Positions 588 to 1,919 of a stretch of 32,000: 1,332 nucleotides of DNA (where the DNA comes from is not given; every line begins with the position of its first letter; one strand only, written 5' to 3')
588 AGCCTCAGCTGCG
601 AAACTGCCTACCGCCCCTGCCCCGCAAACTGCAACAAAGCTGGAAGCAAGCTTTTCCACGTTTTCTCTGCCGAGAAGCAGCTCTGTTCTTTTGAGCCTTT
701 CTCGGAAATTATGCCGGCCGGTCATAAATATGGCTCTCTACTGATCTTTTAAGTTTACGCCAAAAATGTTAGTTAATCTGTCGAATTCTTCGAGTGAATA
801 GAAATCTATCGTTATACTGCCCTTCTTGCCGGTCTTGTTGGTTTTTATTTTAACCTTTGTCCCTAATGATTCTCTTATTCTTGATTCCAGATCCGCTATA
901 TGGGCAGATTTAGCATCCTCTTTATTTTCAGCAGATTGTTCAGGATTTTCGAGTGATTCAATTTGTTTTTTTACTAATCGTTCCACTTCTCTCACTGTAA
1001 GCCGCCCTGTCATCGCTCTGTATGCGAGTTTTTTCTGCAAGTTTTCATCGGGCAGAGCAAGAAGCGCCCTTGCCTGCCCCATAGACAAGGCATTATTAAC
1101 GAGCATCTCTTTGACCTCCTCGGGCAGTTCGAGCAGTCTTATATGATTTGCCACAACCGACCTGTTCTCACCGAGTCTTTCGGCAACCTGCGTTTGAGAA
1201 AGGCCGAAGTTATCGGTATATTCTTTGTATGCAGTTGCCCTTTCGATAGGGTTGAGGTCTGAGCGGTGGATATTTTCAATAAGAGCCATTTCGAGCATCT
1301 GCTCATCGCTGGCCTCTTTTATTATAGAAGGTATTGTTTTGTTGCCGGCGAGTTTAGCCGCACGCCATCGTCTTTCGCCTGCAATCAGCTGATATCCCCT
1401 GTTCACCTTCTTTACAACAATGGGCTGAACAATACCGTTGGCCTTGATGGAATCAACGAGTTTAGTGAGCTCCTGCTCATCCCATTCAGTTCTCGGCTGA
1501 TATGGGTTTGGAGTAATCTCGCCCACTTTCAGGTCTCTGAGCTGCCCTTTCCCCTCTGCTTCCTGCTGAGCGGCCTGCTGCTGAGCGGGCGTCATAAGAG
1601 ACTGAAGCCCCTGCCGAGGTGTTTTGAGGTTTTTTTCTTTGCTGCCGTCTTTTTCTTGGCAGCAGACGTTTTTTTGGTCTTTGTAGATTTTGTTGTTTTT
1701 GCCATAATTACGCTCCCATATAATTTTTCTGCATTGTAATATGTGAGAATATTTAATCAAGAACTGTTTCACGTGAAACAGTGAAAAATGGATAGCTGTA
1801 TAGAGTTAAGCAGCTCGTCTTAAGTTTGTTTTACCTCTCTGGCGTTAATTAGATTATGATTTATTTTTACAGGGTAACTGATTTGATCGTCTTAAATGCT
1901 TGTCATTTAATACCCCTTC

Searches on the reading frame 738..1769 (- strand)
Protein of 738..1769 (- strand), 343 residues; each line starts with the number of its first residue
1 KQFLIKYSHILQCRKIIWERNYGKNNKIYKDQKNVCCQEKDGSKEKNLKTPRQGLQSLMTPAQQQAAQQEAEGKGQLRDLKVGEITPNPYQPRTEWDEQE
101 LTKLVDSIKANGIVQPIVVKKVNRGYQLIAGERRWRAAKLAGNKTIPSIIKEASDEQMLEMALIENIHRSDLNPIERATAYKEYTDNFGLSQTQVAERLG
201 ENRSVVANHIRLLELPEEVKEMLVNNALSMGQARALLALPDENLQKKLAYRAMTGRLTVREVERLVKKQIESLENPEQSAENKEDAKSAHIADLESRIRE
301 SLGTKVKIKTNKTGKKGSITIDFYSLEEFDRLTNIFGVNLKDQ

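Call 62: search_protein_families(library=pfam, proteins=[window:738-1769:-], max_evalue=0.0001)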
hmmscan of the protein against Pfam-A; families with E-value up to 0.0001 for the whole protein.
window:738-1769:- (343 aa): 3 families
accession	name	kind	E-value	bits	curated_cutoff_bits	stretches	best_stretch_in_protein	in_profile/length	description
PF02195.25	ParB_N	-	2.2e-35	121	26.3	1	76-168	2-95/95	ParB N-terminal domain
PF17762.8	HTH_ParB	-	6.3e-35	119.8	22.6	1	171-269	2-100/102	ParB HTH domain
PF23552.2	ParB_C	-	4.9e-13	48.7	23.8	1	287-334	1-47/50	ParB dimerisation domain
